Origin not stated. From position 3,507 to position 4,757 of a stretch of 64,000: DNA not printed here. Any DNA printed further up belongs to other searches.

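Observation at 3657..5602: DUF262 (ParB-fold) protein translationally coupled to a RelA/SpoT-like nucleotidyltransferase: candidate novel toxSAS-type defense module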

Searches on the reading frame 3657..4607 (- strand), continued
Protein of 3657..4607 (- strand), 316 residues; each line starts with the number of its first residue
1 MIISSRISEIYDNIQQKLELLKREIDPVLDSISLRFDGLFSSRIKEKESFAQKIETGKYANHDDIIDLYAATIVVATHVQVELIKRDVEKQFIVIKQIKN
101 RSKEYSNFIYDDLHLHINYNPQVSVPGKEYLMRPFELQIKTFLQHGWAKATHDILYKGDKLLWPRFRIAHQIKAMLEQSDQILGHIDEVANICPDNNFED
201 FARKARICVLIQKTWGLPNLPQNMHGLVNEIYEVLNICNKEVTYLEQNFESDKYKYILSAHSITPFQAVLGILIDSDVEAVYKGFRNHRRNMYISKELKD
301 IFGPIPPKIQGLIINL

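Call 71: search_protein_families(library=pfam, proteins=[L069:7959-10649:+, L074:9068-9685:-, L001:9347-10375:+, L002:6269-6925:+], max_evalue=0.01)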
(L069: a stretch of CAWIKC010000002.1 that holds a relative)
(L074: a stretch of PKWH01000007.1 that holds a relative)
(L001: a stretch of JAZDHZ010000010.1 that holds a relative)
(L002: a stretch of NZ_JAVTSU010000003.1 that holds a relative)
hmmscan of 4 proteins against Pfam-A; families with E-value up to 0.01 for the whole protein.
L069:7959-10649:+ (896 aa): 1 family
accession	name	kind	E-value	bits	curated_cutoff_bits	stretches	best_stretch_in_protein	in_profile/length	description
PF04607.23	RelA_SpoT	-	8.7e-05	23.2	27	1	55-176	1-111/113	Region found in RelA / SpoT proteins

L074:9068-9685:- (205 aa): 1 family
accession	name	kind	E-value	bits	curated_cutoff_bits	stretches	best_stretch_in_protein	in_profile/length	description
PF04607.23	RelA_SpoT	-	7.9e-13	49.1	27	1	43-167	2-111/113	Region found in RelA / SpoT proteins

L001:9347-10375:+ (342 aa): 1 family
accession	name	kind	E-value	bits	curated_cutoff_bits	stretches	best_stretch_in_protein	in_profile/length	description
PF20183.3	DUF6546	-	0.0085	16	23.5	0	138-214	120-197/202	Family of unknown function (DUF6546)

L002:6269-6925:+ (218 aa): 0 families

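Call 75: search_protein_representatives(alignment_id=A2)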
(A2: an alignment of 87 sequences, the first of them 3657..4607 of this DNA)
Query: 87 sequences, 322 profile positions. Proteins with E-value up to 0.001 (for the whole library): 6757; up to 1e-10: 3170; up to 1e-30: 435. The best 150 are listed.
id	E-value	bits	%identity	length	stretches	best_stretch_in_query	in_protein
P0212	2.2e-118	411.6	-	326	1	1-318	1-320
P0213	7.3e-115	400.0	-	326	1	1-318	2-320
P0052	7.7e-115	400.0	-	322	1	1-320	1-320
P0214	3.4e-113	394.6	-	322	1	1-315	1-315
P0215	4.8e-113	394.1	-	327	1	1-314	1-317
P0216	1.1e-112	392.9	-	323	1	1-313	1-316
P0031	5.2e-112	390.7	-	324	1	1-319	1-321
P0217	9.4e-112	389.8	-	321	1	1-310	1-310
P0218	1.9e-111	388.8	-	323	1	1-312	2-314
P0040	1.5e-110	385.9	-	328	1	1-309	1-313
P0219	3.1e-110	384.8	-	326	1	1-308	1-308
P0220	5.1e-110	384.1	-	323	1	1-316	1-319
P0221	1.5e-109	382.6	-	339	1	1-318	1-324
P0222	2.8e-109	381.7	-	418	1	1-317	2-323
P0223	3.5e-109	381.4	-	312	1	1-309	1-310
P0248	4.2e-103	361.4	-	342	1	1-307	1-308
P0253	1.2e-101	356.6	-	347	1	1-310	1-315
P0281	1.5e-96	339.9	-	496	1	10-303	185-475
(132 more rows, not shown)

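Call 77: search_protein_families(library=pfam, proteins=[P0281, P0222, P0253, P0248], max_evalue=0.01)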
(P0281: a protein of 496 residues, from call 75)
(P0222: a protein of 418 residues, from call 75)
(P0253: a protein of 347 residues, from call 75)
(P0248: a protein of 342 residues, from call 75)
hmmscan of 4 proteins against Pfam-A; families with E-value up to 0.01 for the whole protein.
P0281 (496 aa): 2 families
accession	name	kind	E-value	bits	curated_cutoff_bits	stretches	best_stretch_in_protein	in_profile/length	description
PF04607.23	RelA_SpoT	-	3.3e-10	40.7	27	1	216-337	1-111/113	Region found in RelA / SpoT proteins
PF02384.22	N6_Mtase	-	2.5e-07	30.8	20.4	1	22-151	21-137/311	N-6 DNA Methylase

P0222 (418 aa): 1 family
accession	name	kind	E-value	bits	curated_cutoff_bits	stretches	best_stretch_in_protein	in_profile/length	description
PF04607.23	RelA_SpoT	-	2.1e-08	34.9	27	1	42-162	1-110/113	Region found in RelA / SpoT proteins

P0253 (347 aa): 1 family
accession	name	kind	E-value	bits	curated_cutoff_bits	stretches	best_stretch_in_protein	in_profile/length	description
PF04607.23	RelA_SpoT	-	2.4e-07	31.5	27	1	41-161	1-111/113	Region found in RelA / SpoT proteins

P0248 (342 aa): 1 family
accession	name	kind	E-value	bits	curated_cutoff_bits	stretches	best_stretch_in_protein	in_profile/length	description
PF04607.23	RelA_SpoT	-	2.1e-06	28.4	27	1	41-160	1-111/113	Region found in RelA / SpoT proteins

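Call 79: find_encoding_contigs(protein=P0281, flank=6000, max_places=3)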
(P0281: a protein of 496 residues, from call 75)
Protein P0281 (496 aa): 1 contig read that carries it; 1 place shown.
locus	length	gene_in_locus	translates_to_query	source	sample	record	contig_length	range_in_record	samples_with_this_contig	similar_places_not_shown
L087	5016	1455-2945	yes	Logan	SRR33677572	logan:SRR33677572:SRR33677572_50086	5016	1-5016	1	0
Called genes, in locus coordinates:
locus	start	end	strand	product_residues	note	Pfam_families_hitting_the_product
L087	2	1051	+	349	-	?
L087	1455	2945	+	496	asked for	PF02384:N6_Mtase (weak), PF04607:RelA_SpoT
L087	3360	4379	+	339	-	PF00561:Abhydrolase_1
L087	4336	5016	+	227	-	?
